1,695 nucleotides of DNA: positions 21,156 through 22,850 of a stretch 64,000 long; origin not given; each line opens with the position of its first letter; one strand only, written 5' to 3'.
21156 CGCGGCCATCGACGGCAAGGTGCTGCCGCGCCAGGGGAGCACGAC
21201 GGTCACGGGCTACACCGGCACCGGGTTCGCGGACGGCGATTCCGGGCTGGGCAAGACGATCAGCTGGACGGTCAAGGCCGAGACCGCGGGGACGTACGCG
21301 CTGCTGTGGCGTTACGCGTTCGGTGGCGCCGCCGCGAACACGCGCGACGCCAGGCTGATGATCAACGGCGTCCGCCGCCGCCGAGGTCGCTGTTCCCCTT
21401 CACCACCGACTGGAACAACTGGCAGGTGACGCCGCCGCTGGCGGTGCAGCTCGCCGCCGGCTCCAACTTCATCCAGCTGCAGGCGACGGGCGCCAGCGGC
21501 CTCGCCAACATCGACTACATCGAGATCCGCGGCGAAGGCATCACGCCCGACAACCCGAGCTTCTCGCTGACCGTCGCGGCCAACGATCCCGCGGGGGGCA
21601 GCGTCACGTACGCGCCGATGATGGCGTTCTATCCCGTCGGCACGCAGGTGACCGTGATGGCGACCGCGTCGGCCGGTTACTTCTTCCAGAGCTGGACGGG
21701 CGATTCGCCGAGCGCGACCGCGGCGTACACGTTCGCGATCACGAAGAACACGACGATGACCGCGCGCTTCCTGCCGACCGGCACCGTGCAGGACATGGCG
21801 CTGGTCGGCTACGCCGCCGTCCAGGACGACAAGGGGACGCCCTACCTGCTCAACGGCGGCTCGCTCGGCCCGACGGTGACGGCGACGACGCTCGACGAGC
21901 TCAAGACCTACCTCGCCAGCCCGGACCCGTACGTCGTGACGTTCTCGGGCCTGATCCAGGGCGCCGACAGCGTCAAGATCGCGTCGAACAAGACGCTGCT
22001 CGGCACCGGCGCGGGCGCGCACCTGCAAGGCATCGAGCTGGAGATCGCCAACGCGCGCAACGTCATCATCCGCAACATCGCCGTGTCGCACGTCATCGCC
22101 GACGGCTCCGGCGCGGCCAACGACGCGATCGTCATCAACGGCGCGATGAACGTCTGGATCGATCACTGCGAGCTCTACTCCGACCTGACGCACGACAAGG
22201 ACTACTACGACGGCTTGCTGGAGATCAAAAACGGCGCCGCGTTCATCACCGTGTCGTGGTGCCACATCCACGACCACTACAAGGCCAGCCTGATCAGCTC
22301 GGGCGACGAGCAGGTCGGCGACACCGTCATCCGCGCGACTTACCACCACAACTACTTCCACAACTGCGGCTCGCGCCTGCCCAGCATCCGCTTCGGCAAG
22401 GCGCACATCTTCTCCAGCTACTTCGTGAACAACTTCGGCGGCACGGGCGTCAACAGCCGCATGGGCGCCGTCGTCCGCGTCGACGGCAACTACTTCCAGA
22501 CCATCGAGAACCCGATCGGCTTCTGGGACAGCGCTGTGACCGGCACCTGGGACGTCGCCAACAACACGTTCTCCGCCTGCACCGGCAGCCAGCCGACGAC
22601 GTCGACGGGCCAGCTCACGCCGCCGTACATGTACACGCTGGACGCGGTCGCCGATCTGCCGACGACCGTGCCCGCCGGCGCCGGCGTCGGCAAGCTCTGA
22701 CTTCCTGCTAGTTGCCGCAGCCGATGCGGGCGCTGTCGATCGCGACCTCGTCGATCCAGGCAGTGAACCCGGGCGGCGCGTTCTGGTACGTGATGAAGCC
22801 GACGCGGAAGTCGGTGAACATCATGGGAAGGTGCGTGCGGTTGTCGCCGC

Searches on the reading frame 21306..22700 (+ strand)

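Call 85: search_protein_families(library=pfam, proteins=[window:21306-22700:+], max_evalue=0.001)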
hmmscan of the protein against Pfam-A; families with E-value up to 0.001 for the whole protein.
window:21306-22700:+ (464 aa): 2 families
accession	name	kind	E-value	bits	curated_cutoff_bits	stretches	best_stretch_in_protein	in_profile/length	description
PF00544.25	Pectate_lyase_4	-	2.4e-31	109.5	24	1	221-397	29-211/211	Pectate lyase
PF18998.6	Flg_new_2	-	6.2e-10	39.4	23.6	1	89-156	2-70/73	Divergent InlB B-repeat domain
